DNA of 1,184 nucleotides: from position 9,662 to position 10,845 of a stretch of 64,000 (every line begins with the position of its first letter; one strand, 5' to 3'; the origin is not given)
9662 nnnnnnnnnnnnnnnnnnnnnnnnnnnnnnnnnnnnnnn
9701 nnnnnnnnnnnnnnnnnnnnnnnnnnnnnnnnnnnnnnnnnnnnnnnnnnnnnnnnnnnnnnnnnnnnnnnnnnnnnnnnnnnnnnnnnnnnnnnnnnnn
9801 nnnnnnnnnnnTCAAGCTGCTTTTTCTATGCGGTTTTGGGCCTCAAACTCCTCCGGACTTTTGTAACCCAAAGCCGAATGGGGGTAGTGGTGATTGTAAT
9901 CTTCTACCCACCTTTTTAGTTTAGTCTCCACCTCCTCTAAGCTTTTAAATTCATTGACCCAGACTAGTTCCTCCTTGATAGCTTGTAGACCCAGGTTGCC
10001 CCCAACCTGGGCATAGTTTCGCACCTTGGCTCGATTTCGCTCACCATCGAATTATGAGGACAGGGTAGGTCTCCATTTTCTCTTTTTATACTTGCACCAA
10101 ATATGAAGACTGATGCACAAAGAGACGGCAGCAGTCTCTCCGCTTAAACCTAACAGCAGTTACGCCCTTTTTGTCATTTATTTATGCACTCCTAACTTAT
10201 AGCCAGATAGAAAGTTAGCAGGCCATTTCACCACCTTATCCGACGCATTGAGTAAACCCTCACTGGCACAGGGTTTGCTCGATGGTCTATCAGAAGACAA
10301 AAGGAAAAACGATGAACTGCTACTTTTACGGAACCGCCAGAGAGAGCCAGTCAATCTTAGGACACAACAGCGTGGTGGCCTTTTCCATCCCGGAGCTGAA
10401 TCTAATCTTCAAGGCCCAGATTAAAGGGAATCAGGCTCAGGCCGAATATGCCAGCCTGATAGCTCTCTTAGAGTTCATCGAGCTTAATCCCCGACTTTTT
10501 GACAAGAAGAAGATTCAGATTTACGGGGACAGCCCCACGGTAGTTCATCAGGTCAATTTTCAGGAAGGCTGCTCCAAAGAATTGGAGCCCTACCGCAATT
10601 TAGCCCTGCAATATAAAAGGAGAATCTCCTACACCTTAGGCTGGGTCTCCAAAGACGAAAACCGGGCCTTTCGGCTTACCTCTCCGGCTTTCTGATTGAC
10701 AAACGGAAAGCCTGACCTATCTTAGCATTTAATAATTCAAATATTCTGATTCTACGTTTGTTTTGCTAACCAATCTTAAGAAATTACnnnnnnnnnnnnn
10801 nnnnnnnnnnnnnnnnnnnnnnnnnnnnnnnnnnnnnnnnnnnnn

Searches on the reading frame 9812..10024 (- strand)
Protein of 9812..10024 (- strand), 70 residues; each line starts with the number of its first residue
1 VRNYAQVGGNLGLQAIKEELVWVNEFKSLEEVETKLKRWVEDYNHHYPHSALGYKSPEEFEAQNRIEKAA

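Call 10: search_protein_families(library=pfam, proteins=[window:9812-10024:-], max_evalue=0.01)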
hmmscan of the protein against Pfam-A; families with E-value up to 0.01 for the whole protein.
window:9812-10024:- (70 aa): 2 families
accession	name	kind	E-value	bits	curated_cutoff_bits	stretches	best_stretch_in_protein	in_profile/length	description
PF13683.12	rve_3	-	1.7e-11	44.1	26.5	1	15-57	25-67/67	Integrase core domain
PF13333.12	rve_2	-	2.6e-07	31.1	22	1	16-64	7-55/56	Integrase core domain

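Call 11: search_protein_families(library=ncbifam, proteins=[window:9812-10024:-], max_evalue=0.01)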
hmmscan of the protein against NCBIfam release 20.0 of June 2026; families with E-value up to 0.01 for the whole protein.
window:9812-10024:- (70 aa): 3 families
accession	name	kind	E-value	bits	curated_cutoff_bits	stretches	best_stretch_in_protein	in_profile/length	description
NF033516.0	transpos_IS3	equivalog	3e-13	49.8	160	1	15-61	323-369/369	IS3 family transposase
NF033577.2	transpos_IS481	equivalog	3.2e-09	36.7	224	1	14-58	237-281/284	IS481 family transposase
NF006918.0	PRK09409.1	subfamily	0.00014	21.6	597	1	35-64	259-288/301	IS2 transposase TnpB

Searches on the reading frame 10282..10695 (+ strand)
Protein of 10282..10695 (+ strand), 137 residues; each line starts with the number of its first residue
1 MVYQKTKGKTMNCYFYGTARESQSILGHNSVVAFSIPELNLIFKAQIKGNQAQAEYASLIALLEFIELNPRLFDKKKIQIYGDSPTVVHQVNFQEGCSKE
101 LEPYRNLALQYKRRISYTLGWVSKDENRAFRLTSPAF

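Call 10: search_protein_families(library=pfam, proteins=[window:10282-10695:+], max_evalue=0.01)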
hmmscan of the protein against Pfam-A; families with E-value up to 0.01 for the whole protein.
window:10282-10695:+ (137 aa): 1 family
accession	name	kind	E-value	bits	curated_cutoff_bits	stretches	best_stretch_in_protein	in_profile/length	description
PF13456.12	RVT_3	-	0.0045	17.4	21.6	1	46-129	31-115/123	Reverse transcriptase-like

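Call 11: search_protein_families(library=ncbifam, proteins=[window:10282-10695:+], max_evalue=0.01)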
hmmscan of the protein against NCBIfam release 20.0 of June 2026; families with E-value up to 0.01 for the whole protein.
window:10282-10695:+ (137 aa): 2 families
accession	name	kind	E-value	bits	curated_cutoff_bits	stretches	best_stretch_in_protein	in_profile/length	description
NF041175.1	RNAseHI_Thmprot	equivalog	3.1e-05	23.8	140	1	53-135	50-131/143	ribonuclease HI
NF005822.0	PRK07708.1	equivalog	0.0044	16.6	175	1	47-97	115-162/220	hypothetical protein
